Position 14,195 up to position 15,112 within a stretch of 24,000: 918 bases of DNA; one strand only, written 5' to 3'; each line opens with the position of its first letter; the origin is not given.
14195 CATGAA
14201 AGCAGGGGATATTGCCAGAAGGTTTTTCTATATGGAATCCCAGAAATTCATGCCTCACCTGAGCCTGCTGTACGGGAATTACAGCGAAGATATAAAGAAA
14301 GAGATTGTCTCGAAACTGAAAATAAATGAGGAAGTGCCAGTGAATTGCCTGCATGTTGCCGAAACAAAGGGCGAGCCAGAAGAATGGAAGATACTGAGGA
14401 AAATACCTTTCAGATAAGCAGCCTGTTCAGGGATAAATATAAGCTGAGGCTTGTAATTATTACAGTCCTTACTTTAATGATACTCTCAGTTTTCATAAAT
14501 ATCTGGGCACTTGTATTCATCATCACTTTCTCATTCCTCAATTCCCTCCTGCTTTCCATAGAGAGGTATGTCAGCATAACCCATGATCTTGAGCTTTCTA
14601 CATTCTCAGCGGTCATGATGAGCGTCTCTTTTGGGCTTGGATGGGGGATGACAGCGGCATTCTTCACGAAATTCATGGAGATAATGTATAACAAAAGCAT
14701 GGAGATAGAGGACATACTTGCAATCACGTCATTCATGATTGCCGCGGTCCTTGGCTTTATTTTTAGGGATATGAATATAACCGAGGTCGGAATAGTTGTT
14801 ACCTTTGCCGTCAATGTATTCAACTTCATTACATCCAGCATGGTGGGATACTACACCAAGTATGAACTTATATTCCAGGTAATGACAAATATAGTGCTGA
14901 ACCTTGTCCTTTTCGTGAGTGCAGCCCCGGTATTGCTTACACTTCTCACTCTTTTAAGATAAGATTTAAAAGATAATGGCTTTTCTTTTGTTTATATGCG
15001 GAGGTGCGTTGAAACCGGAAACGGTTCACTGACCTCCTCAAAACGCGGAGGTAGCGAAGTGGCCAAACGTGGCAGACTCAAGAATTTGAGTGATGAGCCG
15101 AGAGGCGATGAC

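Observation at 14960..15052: tRNA-Leu is preceded by a 47-nt minihelix copy of itself that starts at the predicted TSS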

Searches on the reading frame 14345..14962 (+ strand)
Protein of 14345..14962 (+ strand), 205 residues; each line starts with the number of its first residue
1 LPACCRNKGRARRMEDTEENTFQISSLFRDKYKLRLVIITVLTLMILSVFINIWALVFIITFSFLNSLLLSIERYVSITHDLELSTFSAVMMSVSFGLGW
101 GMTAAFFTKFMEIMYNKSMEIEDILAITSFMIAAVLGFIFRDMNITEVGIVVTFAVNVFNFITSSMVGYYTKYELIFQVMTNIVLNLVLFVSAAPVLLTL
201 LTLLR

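Call 7: search_protein_families(library=pfam, proteins=[window:14345-14962:+])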
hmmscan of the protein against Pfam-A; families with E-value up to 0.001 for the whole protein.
window:14345-14962:+ (205 aa): 0 families

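Call 11: find_encoding_contigs(protein=window:14345-14962:+, flank=3000)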
Protein window:14345-14962:+ (205 aa): no gene with exactly this product is on record in the collection.

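Call 14: find_homologous_proteins(query=window:14345-14962:+)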
Query window:14345-14962:+ (205 aa): 7 proteins with E <= 0.001 among 321 candidates.
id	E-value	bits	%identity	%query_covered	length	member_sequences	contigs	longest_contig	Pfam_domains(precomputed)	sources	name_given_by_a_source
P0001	3.8e-108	378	100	94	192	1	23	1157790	-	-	-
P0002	2.9e-107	375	99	94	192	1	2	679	-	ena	-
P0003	3.1e-107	375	99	94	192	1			-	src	-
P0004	3.3e-76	273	99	68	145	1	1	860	-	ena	-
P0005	3.0e-46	176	68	61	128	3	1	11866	-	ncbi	ncbi:MAG: hypothetical protein AABW92_05675, partial [Nanoarchaeota archaeon]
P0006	3.2e-36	143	46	73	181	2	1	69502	-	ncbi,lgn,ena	-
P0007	1.8e-24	105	38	79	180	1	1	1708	-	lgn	-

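Call 16: find_encoding_contigs(protein=P0005, flank=4000)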
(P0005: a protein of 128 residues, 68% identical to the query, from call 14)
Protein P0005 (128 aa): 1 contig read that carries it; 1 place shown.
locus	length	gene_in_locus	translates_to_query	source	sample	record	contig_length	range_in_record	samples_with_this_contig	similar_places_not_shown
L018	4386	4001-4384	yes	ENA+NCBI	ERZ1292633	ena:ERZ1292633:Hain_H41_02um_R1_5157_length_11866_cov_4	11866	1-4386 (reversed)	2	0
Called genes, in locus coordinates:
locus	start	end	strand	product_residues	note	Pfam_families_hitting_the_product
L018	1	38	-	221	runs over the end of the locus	PF13529:Peptidase_C39_2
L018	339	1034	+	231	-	PF22175:Ogg-HhH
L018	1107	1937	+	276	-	PF14520:HHH_5 (faint), PF14229:DUF4332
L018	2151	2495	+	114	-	-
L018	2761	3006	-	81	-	PF05016:ParE_toxin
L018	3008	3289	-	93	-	PF04014:MazE_antitoxin (weak)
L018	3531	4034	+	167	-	PF07823:CPDase, PF02834:LigT_PEase (faint), PF13563:2_5_RNA_ligase2 (weak)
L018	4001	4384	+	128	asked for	?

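Call 17: find_encoding_contigs(protein=P0006, flank=4000)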
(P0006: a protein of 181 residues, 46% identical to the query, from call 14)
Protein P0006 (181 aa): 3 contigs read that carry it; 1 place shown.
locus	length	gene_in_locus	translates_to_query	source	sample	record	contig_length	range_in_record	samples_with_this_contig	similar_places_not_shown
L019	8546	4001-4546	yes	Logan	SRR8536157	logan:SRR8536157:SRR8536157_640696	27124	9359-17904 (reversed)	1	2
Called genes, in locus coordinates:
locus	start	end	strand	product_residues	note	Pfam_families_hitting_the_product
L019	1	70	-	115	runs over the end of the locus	PF01934:HepT-like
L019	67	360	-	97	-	PF01909:NTP_transf_2, PF18765:Polbeta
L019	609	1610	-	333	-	-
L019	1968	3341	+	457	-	PF04107:GCS2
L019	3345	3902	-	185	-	PF04252:SFM1-like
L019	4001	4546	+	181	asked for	-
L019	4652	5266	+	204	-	PF00230:MIP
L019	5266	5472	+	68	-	-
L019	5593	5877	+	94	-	-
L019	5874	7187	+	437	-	PF00149:Metallophos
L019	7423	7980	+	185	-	PF02525:Flavodoxin_2, PF03358:FMN_red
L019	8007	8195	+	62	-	-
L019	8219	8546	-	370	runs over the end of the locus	-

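Call 18: find_encoding_contigs(protein=P0007, flank=4000)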
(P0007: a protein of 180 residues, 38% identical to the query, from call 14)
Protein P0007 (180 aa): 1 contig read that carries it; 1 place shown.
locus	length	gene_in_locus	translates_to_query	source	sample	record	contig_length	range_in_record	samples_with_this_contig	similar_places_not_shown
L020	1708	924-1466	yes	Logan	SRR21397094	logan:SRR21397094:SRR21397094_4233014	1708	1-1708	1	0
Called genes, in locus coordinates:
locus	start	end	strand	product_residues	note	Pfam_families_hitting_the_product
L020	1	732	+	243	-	?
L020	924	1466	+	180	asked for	-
